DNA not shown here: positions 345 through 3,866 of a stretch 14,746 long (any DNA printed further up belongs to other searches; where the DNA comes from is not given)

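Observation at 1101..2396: GyrB intein with HNH homing endonuclease, closely resembling the cyanobacterial GyrB intein family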

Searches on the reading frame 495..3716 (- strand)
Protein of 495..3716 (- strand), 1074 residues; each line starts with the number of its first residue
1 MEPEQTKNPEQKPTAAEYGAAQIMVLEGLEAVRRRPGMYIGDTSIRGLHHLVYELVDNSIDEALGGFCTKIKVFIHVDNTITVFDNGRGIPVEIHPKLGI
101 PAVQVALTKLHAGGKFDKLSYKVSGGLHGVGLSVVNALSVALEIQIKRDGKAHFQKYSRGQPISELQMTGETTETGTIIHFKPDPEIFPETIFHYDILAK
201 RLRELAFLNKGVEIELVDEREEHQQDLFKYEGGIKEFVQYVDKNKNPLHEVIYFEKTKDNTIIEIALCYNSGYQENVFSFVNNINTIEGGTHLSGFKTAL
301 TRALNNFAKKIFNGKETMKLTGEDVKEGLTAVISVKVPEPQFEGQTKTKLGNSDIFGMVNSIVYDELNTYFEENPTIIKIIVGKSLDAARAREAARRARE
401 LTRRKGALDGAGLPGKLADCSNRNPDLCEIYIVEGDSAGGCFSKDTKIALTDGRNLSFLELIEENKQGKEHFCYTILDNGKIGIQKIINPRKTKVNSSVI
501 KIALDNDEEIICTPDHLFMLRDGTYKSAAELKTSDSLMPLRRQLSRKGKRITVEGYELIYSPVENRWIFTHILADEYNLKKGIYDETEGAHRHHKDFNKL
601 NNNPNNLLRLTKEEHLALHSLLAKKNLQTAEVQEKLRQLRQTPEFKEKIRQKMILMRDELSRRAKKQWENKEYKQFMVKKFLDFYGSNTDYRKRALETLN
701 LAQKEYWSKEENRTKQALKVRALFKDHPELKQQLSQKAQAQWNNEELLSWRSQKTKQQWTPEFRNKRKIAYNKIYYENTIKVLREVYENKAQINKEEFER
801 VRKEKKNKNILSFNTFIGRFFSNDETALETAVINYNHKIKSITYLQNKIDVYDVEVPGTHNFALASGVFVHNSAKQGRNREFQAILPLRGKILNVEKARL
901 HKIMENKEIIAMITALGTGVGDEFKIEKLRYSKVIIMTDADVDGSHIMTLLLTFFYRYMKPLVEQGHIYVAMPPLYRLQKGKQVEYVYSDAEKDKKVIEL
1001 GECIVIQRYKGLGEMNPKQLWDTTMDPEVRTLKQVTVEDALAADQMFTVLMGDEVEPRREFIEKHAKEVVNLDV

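Call 6: search_protein_families(library=pfam, proteins=[window:495-3716:-], max_evalue=0.1)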
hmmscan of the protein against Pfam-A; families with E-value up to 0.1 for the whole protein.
window:495-3716:- (1074 aa): 8 families
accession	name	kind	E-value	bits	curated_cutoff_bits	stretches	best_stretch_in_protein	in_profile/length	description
PF00204.31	DNA_gyraseB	-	5.9e-60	202.1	27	1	233-400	1-172/173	DNA gyrase B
PF00986.26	DNA_gyraseB_C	-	6.7e-31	106.7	29.8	1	1004-1063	4-63/63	DNA gyrase B subunit, carboxyl terminus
PF14890.11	Intein_splicing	-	1.8e-20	73.7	35.8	1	450-872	3-155/155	Intein splicing domain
PF01751.28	Toprim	-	5.9e-17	62.1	23.1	1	873-971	13-94/96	Toprim domain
PF02518.31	HATPase_c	-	1.5e-16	61.3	26.4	1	46-184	4-108/111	Histidine kinase-, DNA gyrase B-, and HSP90-like ATPase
PF13392.12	HNH_3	-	0.0017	18.4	24.8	1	593-616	22-45/46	HNH endonuclease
PF13589.12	HATPase_c_3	-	0.025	15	25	0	50-92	5-47/137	Histidine kinase-, DNA gyrase B-, and HSP90-like ATPase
PF13662.12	Toprim_4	-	0.078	13.6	25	0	908-948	19-67/85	Toprim domain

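Call 7: search_protein_families(library=ncbifam, proteins=[window:495-3716:-], max_evalue=0.1)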
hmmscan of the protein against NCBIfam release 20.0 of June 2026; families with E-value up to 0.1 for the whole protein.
window:495-3716:- (1074 aa): 9 families
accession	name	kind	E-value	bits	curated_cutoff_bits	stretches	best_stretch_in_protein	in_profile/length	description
NF011501.0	PRK14939.1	subfamily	8.7e-302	1003.4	796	3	12-441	4-435/803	DNA gyrase subunit B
NF004189.0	PRK05644.1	subfamily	2.1e-299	994.4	740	2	12-441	4-436/641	DNA gyrase subunit B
TIGR01059.1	gyrB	equivalog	9e-296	982.5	882.4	1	18-1074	1-639/639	DNA topoisomerase (ATP-hydrolyzing) subunit B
TIGR01058.1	parE_Gpos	equivalog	1.8e-229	763.3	899.95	2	16-441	3-433/637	DNA topoisomerase IV subunit B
TIGR01055.1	parE_Gneg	equivalog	8.1e-180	599.3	723.35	2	17-441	3-424/625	DNA topoisomerase IV subunit B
NF052663.1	RtcB_rel_intein2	exception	1.5e-39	136.3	1050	1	440-884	77-322/626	intein-containing RctB family protein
TIGR01445.1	intein_Nterm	domain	3.9e-09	37.4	24.5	1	441-519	1-82/83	intein N-terminal splicing region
NF005852.0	PRK07773.1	equivalog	1.1e-08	33.9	780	2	835-876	791-830/886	replicative DNA helicase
TIGR01443.1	intein_Cterm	domain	3.5e-07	30.2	15.6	1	850-873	1-24/24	intein C-terminal splicing region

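Call 12: find_encoding_contigs(protein=window:495-3716:-, flank=3000, max_places=3)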
Protein window:495-3716:- (1074 aa): 1 contig read that carries it; 1 place shown.
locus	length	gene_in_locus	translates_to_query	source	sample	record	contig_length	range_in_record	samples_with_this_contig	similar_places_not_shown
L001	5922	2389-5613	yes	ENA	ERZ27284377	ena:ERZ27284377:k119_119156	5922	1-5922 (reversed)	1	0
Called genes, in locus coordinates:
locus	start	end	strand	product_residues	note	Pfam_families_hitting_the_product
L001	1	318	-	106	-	?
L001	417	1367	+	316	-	PF00814:TsaD, PF22521:HypF_C_2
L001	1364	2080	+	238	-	-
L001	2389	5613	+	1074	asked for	PF02518:HATPase_c, PF00204:DNA_gyraseB, PF14890:Intein_splicing, PF01751:Toprim, PF00986:DNA_gyraseB_C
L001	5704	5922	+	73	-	?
